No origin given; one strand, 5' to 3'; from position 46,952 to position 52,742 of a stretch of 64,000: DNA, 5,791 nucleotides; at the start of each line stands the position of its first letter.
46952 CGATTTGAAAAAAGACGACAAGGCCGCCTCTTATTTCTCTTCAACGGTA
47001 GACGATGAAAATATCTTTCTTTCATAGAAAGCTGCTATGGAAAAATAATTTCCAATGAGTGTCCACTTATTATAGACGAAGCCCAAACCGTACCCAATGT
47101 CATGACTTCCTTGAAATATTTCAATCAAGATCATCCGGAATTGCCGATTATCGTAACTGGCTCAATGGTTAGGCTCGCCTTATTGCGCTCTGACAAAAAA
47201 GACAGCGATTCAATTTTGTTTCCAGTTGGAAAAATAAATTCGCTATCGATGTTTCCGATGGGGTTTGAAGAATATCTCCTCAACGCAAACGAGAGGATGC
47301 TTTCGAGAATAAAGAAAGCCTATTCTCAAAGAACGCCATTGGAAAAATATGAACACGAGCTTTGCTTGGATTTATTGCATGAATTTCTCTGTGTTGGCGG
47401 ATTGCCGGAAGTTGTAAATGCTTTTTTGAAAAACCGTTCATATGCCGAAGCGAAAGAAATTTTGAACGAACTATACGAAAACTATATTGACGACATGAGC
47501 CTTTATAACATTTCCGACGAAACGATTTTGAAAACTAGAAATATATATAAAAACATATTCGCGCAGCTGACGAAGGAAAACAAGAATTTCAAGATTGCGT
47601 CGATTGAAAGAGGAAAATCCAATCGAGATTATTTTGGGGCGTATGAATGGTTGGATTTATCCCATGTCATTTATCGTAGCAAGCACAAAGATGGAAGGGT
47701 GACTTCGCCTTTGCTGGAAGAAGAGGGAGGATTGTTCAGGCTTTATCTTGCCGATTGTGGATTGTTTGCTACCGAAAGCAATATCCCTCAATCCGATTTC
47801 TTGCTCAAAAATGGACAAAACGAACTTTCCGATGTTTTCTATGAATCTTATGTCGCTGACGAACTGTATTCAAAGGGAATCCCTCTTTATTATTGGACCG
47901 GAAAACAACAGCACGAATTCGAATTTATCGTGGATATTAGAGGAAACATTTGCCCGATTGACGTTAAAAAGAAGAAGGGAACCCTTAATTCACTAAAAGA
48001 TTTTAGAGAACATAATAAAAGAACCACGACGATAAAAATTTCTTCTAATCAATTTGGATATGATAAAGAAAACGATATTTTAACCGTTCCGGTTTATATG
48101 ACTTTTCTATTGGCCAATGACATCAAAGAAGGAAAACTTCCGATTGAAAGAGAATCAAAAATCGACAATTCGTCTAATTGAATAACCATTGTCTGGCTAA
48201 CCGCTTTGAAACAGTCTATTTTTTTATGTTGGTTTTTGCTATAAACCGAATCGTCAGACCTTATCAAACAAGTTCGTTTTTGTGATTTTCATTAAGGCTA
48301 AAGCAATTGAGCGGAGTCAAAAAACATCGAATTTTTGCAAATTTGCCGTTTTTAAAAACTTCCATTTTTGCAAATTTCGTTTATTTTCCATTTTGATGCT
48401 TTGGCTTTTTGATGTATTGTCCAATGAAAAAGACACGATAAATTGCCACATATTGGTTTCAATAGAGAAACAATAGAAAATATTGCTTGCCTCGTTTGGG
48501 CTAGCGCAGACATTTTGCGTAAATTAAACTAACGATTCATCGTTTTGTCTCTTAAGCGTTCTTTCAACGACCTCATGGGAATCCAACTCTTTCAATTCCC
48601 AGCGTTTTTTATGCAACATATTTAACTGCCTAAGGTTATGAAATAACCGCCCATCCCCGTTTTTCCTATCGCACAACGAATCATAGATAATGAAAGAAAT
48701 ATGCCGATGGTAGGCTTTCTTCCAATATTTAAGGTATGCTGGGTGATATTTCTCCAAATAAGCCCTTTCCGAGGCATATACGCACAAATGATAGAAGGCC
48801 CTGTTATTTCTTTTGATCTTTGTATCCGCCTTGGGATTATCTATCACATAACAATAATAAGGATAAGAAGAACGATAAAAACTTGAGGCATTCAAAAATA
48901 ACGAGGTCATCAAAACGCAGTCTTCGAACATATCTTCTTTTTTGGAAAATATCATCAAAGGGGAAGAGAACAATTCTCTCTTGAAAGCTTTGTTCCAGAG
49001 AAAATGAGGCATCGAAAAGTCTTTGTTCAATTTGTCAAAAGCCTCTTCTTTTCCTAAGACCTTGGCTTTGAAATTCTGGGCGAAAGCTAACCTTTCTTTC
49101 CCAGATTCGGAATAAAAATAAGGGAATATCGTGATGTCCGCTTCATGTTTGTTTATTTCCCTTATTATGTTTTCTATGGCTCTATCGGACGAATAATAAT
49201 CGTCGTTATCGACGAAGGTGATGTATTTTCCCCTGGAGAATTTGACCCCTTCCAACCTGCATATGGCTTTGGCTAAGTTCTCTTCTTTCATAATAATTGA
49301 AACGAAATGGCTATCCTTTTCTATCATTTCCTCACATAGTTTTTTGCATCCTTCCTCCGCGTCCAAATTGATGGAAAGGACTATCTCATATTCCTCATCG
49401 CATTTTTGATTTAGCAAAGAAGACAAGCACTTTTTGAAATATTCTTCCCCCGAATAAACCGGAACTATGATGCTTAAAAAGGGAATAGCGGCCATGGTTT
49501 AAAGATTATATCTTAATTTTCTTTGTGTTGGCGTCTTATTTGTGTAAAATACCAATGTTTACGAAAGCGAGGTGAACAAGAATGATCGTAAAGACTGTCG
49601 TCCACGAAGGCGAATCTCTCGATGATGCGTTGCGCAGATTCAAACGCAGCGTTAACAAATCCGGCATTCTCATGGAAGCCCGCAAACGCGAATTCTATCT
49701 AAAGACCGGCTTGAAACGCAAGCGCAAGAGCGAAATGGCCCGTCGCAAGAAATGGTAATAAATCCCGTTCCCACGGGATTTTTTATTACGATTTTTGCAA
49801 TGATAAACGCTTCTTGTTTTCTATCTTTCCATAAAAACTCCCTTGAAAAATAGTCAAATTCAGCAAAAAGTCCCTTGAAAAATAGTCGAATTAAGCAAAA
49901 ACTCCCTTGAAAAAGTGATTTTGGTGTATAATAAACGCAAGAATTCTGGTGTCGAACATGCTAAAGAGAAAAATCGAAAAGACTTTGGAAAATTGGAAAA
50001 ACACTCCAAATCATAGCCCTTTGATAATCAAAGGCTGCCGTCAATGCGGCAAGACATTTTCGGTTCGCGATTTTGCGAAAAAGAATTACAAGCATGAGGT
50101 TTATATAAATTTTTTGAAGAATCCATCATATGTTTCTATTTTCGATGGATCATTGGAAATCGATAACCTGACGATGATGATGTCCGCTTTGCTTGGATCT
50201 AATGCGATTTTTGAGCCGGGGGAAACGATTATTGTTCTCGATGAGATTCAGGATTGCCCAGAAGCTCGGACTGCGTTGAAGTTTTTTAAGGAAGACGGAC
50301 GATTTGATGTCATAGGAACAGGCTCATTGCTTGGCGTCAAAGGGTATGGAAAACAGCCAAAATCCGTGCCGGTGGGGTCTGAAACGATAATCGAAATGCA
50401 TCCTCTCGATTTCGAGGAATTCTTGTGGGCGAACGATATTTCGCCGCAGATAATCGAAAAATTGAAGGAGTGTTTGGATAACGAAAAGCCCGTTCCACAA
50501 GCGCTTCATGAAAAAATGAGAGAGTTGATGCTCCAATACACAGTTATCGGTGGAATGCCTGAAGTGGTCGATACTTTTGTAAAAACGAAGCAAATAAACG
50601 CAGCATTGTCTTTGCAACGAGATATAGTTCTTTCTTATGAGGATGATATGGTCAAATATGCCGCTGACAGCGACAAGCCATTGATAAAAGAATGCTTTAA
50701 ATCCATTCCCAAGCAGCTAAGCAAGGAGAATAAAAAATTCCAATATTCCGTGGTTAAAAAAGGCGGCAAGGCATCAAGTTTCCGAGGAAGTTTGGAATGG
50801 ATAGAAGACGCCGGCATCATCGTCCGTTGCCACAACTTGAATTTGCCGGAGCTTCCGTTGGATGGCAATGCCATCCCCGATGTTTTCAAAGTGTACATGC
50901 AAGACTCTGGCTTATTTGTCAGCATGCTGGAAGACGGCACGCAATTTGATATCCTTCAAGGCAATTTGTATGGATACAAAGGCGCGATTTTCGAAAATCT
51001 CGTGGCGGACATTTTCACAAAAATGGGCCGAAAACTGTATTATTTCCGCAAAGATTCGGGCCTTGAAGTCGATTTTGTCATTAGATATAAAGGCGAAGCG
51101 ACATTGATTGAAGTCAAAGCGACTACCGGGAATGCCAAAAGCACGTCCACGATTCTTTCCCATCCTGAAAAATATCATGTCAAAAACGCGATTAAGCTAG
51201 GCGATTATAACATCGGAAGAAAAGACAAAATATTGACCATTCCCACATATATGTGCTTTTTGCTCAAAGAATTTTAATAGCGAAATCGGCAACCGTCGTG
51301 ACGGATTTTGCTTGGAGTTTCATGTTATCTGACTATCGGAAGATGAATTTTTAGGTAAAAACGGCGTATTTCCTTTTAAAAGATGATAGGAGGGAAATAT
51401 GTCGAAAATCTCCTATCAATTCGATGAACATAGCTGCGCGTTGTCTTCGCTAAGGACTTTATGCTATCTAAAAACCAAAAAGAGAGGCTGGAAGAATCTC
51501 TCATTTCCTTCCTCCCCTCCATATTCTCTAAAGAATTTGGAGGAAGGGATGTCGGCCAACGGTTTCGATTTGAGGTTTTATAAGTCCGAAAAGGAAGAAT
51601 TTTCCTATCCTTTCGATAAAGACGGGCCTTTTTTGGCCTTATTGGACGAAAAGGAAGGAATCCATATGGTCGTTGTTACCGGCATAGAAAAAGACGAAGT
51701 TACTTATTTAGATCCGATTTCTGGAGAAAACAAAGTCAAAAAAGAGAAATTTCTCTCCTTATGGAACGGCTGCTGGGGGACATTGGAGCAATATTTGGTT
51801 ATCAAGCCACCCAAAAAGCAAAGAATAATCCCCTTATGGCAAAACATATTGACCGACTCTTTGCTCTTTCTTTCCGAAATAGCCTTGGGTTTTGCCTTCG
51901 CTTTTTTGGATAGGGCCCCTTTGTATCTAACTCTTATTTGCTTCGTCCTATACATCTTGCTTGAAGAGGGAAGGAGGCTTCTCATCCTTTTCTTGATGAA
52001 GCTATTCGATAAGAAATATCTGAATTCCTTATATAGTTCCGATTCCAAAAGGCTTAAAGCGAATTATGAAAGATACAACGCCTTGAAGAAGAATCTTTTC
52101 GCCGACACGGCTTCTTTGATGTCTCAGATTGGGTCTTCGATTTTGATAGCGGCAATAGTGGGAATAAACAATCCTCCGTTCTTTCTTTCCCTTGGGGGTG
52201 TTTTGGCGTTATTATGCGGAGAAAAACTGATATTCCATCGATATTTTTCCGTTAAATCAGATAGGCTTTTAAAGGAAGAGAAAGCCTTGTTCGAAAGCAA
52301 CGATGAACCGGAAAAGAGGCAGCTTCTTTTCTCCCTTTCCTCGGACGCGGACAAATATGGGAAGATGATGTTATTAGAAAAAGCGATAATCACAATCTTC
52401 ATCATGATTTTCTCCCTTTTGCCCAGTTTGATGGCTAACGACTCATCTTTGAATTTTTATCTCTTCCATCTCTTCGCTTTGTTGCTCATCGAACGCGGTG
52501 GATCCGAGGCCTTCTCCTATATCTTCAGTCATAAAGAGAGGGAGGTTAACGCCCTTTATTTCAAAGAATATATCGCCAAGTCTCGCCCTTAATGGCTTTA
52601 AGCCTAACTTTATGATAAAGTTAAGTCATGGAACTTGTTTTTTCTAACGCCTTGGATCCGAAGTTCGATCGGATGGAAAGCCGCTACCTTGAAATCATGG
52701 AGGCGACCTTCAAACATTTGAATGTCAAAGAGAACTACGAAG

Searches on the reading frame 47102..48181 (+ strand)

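Call 27: search_protein_families(library=pfam, proteins=[window:47102-48181:+], max_evalue=0.00001)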
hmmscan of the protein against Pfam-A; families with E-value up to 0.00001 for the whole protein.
window:47102-48181:+ (359 aa): 1 family
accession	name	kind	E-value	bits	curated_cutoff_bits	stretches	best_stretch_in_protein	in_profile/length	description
PF13635.12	DUF4143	-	7.4e-16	58.7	28.1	1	140-290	11-159/160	Domain of unknown function (DUF4143)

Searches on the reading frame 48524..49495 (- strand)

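Call 28: search_protein_families(library=pfam, proteins=[window:48524-49495:-], max_evalue=0.00001)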
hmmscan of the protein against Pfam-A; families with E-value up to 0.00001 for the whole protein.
window:48524-49495:- (323 aa): 2 families
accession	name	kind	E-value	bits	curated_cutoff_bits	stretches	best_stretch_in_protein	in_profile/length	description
PF00535.33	Glycos_transf_2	-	3.4e-23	82.8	23.3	1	8-156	1-146/168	Glycosyl transferase family 2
PF10111.15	Glyco_tranf_2_2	-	2.9e-06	27.4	27.3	1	8-112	1-104/276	Glycosyltransferase like family 2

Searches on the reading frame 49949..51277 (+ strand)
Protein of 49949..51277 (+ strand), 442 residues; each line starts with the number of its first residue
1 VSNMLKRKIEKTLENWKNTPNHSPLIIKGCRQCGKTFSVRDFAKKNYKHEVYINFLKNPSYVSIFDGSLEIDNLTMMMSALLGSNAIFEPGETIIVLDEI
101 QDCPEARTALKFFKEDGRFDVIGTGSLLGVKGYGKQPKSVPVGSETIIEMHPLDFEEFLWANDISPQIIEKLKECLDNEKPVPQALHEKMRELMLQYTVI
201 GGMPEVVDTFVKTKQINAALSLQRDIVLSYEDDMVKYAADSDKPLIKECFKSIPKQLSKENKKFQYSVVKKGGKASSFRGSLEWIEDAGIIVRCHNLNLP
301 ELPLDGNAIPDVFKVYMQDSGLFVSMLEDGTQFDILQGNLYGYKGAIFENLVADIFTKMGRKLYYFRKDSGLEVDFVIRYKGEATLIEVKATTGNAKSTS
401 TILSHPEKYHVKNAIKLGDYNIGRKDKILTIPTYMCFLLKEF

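Call 28: search_protein_families(library=pfam, proteins=[window:49949-51277:+], max_evalue=0.00001)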
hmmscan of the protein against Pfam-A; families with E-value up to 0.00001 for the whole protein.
window:49949-51277:+ (442 aa): 2 families
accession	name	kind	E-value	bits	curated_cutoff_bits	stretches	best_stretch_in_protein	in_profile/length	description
PF13635.12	DUF4143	-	9.1e-31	107.2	28.1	1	231-391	1-159/160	Domain of unknown function (DUF4143)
PF13173.12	AAA_14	-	2.4e-22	79.7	27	1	22-159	2-129/129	AAA domain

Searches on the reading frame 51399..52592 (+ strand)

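Call 28: search_protein_families(library=pfam, proteins=[window:51399-52592:+], max_evalue=0.00001)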
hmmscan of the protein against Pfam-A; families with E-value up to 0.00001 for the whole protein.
window:51399-52592:+ (397 aa): 1 family
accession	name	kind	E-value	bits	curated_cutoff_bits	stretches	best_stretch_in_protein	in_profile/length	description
PF03412.21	Peptidase_C39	-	3.9e-10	40.1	22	1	3-125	3-124/133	Peptidase C39 family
